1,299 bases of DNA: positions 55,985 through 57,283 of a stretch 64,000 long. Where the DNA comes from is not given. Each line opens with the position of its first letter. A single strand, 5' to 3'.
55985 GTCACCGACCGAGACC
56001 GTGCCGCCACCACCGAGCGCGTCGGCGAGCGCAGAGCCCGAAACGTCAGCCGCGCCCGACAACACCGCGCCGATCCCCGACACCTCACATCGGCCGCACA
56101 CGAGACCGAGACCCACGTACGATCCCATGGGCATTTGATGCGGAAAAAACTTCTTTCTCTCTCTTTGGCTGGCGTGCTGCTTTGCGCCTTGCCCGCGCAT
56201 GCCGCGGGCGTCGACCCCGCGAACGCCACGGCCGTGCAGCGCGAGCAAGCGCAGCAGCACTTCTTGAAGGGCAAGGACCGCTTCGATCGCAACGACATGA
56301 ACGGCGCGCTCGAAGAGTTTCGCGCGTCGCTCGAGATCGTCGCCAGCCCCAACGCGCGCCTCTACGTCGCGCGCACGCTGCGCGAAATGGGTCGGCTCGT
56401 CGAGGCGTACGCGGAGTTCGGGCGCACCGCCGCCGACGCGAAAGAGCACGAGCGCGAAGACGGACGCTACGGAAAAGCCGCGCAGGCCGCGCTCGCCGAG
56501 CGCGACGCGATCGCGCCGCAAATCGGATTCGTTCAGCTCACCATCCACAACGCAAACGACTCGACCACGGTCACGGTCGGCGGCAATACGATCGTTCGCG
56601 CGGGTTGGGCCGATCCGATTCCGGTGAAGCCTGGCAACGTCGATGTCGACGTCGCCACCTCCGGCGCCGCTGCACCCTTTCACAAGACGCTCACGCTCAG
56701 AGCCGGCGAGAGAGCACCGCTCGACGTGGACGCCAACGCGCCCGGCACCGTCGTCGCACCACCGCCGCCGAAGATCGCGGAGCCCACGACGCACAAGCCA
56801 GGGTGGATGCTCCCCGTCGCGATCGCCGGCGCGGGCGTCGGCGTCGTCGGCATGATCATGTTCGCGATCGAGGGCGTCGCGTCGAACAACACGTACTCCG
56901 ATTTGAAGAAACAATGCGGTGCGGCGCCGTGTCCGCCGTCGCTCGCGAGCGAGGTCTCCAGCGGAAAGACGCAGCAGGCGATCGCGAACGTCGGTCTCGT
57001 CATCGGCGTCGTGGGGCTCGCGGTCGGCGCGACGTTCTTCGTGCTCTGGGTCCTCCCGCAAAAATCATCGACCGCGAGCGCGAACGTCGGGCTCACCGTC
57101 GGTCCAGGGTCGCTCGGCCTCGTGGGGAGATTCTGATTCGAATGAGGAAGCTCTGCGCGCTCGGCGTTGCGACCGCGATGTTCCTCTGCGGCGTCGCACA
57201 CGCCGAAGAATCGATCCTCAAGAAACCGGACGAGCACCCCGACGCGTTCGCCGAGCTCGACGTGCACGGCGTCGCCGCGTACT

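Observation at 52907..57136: Kinase, pseudokinase, then TPR/PEGA partner in tandem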

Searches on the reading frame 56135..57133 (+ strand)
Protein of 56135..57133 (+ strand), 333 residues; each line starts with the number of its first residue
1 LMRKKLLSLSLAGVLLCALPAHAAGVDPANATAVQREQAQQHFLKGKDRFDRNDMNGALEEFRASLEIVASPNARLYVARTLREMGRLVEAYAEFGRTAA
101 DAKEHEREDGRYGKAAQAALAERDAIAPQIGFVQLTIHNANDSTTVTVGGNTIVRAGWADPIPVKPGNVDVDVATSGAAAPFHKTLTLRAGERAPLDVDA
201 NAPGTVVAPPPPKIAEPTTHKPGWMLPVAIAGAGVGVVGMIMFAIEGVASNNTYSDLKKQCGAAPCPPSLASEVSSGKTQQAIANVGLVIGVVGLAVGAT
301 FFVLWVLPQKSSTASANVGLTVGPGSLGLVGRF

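Call 5: search_protein_families(library=pfam, proteins=[window:56135-57133:+], max_evalue=0.01)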
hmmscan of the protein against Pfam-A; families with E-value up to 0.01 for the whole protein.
window:56135-57133:+ (333 aa): 0 families

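Call 6: search_protein_families(library=ncbifam, proteins=[window:56135-57133:+], max_evalue=0.01)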
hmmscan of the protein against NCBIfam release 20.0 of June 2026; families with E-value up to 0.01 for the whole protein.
window:56135-57133:+ (333 aa): 0 families

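Call 16: list_cluster_members(proteins=[P0001, window:56135-57133:+, P0024])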
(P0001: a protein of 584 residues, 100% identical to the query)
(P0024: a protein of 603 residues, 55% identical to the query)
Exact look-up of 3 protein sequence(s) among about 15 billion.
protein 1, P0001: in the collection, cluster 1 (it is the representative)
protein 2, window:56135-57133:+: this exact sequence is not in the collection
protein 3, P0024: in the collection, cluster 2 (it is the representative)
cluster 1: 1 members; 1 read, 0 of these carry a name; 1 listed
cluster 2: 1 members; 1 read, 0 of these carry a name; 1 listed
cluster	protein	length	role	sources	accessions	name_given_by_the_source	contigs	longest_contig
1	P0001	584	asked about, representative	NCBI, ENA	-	-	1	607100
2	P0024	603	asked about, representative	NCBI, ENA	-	-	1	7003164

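Call 31: find_homologous_proteins(query=window:56135-57133:+, max_evalue=0.001)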
Query window:56135-57133:+ (333 aa): 549 proteins with E <= 0.001 among 8000 candidates; the best 120 are listed.
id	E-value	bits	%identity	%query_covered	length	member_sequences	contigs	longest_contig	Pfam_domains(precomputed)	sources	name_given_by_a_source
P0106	1.3e-213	726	100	100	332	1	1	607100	-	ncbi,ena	-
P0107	5.7e-148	510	73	100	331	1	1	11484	-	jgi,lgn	jgi:hypothetical protein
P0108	8.9e-144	496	70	100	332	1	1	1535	-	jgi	jgi:hypothetical protein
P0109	2.6e-142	492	72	91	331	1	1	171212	-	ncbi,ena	-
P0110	3.8e-142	491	70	100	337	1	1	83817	-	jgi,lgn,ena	-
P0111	5.3e-139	481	69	100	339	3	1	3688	-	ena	-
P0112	2.1e-138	479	68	100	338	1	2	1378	-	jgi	-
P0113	4.2e-138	478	67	100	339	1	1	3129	-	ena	-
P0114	7.9e-138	477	69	100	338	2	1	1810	-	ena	-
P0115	5.0e-137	474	68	100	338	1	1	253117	-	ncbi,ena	-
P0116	1.4e-136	473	68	100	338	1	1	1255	-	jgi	jgi:hypothetical protein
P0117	3.4e-136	472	66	100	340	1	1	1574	-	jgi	jgi:hypothetical protein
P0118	8.5e-136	470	68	100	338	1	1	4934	-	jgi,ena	-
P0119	9.2e-136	470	66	99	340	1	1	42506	-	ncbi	-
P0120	1.7e-135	469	67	100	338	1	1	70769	-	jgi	jgi:hypothetical protein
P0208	2.0e-81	292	48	100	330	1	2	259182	-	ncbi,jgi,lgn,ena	jgi:hypothetical protein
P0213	4.0e-81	291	47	93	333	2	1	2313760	-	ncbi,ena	-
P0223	1.1e-80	289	49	100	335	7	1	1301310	-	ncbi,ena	-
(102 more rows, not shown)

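Call 33: find_encoding_contigs(protein=P0213, flank=6000, max_places=2)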
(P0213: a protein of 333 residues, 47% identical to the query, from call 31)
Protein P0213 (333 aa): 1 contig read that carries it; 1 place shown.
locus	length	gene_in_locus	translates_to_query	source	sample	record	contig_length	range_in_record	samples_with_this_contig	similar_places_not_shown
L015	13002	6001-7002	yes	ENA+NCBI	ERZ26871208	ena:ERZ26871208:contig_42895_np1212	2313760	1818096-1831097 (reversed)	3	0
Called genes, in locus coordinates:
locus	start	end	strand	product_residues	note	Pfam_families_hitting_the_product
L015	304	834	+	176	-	PF13453:Zn_ribbon_TFIIB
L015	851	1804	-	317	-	PF16697:Yop-YscD_cpl (faint), PF00498:FHA (faint)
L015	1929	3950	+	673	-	PF01565:FAD_binding_4, PF02913:FAD-oxidase_C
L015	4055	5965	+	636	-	PF00069:Pkinase, PF07714:PK_Tyr_Ser-Thr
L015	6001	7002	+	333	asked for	-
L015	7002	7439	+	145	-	-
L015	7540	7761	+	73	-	PF11755:DUF3311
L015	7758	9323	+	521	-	PF00474:SSF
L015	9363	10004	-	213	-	-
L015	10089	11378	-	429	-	PF01266:DAO (weak), PF01593:Amino_oxidase, PF13450:NAD_binding_8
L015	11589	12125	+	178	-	-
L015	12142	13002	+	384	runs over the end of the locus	PF02771:Acyl-CoA_dh_N, PF02770:Acyl-CoA_dh_M, PF00441:Acyl-CoA_dh_1, PF08028:Acyl-CoA_dh_2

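Call 34: find_encoding_contigs(protein=P0223, flank=6000, max_places=2)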
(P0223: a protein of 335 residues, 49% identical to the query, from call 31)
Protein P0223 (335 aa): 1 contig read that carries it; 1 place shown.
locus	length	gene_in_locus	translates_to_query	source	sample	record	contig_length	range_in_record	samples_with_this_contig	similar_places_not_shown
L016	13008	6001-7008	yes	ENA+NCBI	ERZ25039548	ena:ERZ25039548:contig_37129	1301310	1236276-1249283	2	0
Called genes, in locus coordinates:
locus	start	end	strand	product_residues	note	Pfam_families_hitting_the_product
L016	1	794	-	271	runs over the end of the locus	PF00753:Lactamase_B, PF12706:Lactamase_B_2 (weak)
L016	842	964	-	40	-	-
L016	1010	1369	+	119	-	PF01242:PTPS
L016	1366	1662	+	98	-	PF17806:SO_alpha_A3, PF04324:Fer2_BFD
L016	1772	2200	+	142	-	PF04138:GtrA_DPMS_TM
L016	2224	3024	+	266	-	PF23441:SDR, PF00106:adh_short, PF08659:KR, PF13561:adh_short_C2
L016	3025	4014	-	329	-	PF02628:COX15-CtaA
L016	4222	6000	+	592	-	-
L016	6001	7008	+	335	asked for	-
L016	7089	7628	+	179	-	PF16117:DUF4833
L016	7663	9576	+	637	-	PF00884:Sulfatase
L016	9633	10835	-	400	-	PF02771:Acyl-CoA_dh_N, PF02770:Acyl-CoA_dh_M, PF00441:Acyl-CoA_dh_1, PF08028:Acyl-CoA_dh_2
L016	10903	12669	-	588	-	-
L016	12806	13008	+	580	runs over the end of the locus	-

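Call 35: find_encoding_contigs(protein=P0208, flank=6000, max_places=2)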
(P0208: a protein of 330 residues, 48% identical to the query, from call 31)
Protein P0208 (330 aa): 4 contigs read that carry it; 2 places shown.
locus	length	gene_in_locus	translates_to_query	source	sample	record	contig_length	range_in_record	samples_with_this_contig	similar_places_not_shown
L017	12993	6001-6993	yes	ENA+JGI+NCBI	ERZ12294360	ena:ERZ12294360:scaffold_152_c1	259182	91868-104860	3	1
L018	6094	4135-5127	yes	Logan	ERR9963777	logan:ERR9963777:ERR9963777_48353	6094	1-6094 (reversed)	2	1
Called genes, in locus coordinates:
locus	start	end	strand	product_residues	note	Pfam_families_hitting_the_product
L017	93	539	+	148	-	-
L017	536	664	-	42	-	-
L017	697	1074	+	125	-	PF01242:PTPS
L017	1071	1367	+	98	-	PF17806:SO_alpha_A3, PF04324:Fer2_BFD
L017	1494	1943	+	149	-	PF04138:GtrA_DPMS_TM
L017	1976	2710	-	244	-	-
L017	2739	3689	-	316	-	PF02628:COX15-CtaA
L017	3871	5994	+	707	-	PF00069:Pkinase, PF07714:PK_Tyr_Ser-Thr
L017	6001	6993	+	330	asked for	-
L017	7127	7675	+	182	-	PF16117:DUF4833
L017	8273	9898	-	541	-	PF24681:Kelch_KLHDC2_KLHL20_DRC7 (weak), PF01344:Kelch_1 (faint)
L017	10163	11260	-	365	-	PF00491:Arginase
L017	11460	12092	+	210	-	-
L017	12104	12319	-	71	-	-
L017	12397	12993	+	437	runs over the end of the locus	PF21751:DACNV, PF02457:DAC (faint)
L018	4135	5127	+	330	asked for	-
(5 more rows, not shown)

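Call 53: predict_structure(alignment_id=A4)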
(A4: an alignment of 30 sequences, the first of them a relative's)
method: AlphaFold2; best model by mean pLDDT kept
length: 332 residues; sequences in the alignment: 30
mean_pLDDT: 82.0   pTM: 0.58
mean pLDDT of the five models: 82.0, 81.3, 78.7, 77.6, 75.9
residues with pLDDT >= 90: 157; 70-90: 103; 50-70: 60; < 50: 12
segments of 3 or more residues with pLDDT < 50: 214-218, 310-312
pLDDT, mean of each block of 10 residues (from residue 1): 60 66 83 96 98 98 96 97 98 96 92 96 98 94 93 88 97 87 97 94 63 51 74 72 72 77 82 74 72 72 66 54 57 56
secondary structure, 60 per line:
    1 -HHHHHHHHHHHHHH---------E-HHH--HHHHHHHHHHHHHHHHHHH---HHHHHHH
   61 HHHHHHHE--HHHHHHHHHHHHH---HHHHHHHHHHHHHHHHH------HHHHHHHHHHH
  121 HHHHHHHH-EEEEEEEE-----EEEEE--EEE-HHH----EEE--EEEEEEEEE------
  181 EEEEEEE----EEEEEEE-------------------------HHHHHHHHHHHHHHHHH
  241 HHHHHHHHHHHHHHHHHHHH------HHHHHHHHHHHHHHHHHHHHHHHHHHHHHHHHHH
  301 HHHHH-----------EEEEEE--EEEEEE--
elements in order: H2-15 H32-50 H54-67 H71-83 H87-103 H110-128 E130-137 E143-147 E150-152 E161-163 E166-174 E181-187 E192-198 H224-260 H267-305 E317-322 E325-330

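Call 70: search_protein_families(library=pfam, alignment_id=A4, max_evalue=1)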
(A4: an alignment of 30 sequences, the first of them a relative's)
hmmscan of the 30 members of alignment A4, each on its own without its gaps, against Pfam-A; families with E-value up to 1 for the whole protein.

A. member 1, P0106 (332 aa): 1 family
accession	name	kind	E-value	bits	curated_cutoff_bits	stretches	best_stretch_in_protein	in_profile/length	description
PF10745.14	DUF2530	-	0.19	12.4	25.5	1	221-244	38-61/77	Protein of unknown function (DUF2530)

B. families by the number of members that match (of 30 scanned): 28 families (the first 25 are shown)
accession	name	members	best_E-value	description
PF07719.23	TPR_2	20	0.012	Tetratricopeptide repeat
PF12895.13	ANAPC3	17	0.00067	Anaphase-promoting complex, cyclosome, subunit 3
PF14559.12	TPR_19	14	0.00042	Tetratricopeptide repeat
PF13432.12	TPR_16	12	0.00096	Tetratricopeptide repeat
PF10745.14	DUF2530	7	0.014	Protein of unknown function (DUF2530)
PF12733.13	Cadherin-like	5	0.013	Cadherin-like beta sandwich domain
PF08308.17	PEGA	5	0.013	PEGA domain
PF00515.34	TPR_1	5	0.06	Tetratricopeptide repeat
PF13424.12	TPR_12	3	0.0071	Tetratricopeptide repeat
PF07721.20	TPR_4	3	0.019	Tetratricopeptide repeat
PF16954.10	HRG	3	0.044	Haem-transporter, endosomal/lysosomal, haem-responsive gene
PF13414.12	TPR_11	3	0.45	TPR repeat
PF13620.12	CarboxypepD_reg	2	0.0028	Carboxypeptidase regulatory-like domain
PF12860.13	PAS_7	2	0.25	PAS fold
PF13520.12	AA_permease_2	1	0.015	Amino acid permease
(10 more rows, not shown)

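Call 80: search_protein_families(library=padloc, proteins=[P0106], max_evalue=0.01)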
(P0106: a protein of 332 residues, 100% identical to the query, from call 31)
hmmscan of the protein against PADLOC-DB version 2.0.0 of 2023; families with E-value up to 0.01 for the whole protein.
P0106 (332 aa): 0 families
